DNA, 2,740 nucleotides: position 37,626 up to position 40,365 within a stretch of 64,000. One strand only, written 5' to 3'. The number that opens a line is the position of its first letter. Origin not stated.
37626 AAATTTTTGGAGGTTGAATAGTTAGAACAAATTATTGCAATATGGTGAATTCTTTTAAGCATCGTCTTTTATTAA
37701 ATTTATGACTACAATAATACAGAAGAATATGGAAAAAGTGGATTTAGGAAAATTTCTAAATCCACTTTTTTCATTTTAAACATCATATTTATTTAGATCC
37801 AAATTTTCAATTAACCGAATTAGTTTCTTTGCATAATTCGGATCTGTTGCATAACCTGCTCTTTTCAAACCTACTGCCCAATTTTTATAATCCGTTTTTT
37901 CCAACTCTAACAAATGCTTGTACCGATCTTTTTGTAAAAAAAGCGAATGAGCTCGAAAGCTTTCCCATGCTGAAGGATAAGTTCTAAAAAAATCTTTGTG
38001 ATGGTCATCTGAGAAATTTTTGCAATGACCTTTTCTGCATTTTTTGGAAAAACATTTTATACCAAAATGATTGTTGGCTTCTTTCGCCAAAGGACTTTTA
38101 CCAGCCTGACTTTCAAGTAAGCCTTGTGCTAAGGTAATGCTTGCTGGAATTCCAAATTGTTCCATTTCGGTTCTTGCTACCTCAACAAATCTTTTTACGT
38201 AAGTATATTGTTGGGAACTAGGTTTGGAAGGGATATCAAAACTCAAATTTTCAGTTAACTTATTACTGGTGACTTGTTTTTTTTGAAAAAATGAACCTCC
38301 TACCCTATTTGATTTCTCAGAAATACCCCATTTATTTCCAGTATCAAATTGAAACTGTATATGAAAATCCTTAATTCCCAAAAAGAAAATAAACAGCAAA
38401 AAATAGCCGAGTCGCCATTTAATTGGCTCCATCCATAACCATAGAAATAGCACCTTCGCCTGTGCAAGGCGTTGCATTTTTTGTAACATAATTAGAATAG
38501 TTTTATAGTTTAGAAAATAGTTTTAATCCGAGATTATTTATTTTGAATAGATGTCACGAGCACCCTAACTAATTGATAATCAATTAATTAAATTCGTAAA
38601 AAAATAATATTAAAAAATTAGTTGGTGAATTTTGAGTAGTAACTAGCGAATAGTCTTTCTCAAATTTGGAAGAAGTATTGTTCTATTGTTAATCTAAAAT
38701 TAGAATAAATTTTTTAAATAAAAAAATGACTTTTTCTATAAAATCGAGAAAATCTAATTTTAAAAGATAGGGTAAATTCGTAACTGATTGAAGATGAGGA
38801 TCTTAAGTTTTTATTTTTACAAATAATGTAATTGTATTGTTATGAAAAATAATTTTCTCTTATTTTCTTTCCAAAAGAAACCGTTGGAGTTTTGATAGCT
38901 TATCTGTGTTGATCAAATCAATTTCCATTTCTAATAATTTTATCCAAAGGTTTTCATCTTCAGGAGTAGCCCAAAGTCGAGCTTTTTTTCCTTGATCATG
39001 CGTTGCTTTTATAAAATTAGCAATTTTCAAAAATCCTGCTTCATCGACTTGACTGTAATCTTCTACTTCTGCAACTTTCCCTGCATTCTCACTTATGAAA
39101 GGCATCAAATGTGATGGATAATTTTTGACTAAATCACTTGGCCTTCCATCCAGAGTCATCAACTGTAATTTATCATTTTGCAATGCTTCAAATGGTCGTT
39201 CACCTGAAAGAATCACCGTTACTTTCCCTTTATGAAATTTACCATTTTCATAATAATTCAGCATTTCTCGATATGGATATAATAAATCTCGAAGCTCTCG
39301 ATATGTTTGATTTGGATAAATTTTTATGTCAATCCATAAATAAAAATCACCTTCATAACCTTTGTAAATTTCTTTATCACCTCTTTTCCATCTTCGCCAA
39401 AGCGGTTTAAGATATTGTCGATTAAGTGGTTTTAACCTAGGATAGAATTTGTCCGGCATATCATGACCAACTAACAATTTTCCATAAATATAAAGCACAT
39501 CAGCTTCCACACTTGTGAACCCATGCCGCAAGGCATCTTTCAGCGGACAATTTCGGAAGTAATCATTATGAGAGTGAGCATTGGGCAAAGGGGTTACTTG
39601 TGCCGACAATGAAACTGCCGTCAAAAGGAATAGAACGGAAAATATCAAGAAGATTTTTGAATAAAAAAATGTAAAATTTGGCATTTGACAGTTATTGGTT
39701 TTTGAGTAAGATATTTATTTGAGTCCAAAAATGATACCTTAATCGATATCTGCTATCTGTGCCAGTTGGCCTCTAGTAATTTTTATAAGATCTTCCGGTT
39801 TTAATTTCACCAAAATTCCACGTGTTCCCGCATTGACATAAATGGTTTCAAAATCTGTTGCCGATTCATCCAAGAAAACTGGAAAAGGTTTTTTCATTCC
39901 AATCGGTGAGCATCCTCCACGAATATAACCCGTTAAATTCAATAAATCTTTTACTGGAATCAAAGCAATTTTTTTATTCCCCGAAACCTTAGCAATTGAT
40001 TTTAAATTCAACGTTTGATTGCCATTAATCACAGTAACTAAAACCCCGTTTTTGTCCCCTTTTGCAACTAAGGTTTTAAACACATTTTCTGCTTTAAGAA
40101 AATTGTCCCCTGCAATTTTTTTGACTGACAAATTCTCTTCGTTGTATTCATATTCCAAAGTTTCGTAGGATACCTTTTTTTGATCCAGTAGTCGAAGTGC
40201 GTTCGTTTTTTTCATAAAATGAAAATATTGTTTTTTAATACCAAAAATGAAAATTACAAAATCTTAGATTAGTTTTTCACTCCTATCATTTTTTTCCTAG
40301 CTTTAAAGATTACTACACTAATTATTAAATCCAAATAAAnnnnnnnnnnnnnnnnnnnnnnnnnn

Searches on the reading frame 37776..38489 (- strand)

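Call 33: search_protein_families(library=pfam, proteins=[window:37776-38489:-], max_evalue=0.001)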
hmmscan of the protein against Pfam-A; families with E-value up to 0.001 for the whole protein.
window:37776-38489:- (237 aa): 1 family
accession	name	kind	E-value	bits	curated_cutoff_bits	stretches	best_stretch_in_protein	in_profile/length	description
PF01832.25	Glucosaminidase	-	1.6e-36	126.1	30.2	1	104-232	3-123/123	Mannosyl-glycoprotein endo-beta-N-acetylglucosaminidase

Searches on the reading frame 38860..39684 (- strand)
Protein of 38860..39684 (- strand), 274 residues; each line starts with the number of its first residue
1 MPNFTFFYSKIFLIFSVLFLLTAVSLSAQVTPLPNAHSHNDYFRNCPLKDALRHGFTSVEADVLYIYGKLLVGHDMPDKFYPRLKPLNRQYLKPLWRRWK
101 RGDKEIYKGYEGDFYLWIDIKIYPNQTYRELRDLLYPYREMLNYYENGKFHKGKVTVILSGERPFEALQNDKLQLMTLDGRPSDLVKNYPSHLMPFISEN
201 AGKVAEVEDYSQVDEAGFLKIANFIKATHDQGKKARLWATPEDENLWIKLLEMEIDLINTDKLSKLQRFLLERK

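Call 33: search_protein_families(library=pfam, proteins=[window:38860-39684:-], max_evalue=0.001)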
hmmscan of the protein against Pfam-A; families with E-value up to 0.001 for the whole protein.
window:38860-39684:- (274 aa): 1 family
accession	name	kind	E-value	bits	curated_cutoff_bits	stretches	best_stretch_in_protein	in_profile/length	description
PF13653.12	GDPD_2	-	8.2e-05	23.4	27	1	234-263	1-29/30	Glycerophosphoryl diester phosphodiesterase family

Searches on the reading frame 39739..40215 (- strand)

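Call 33: search_protein_families(library=pfam, proteins=[window:39739-40215:-], max_evalue=0.001)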
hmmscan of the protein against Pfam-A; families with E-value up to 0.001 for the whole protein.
window:39739-40215:- (158 aa): 1 family
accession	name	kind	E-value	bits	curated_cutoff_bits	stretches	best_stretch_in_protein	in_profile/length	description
PF04073.20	tRNA_edit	-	2.6e-25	89.3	25.5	1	40-145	16-122/123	Aminoacyl-tRNA editing domain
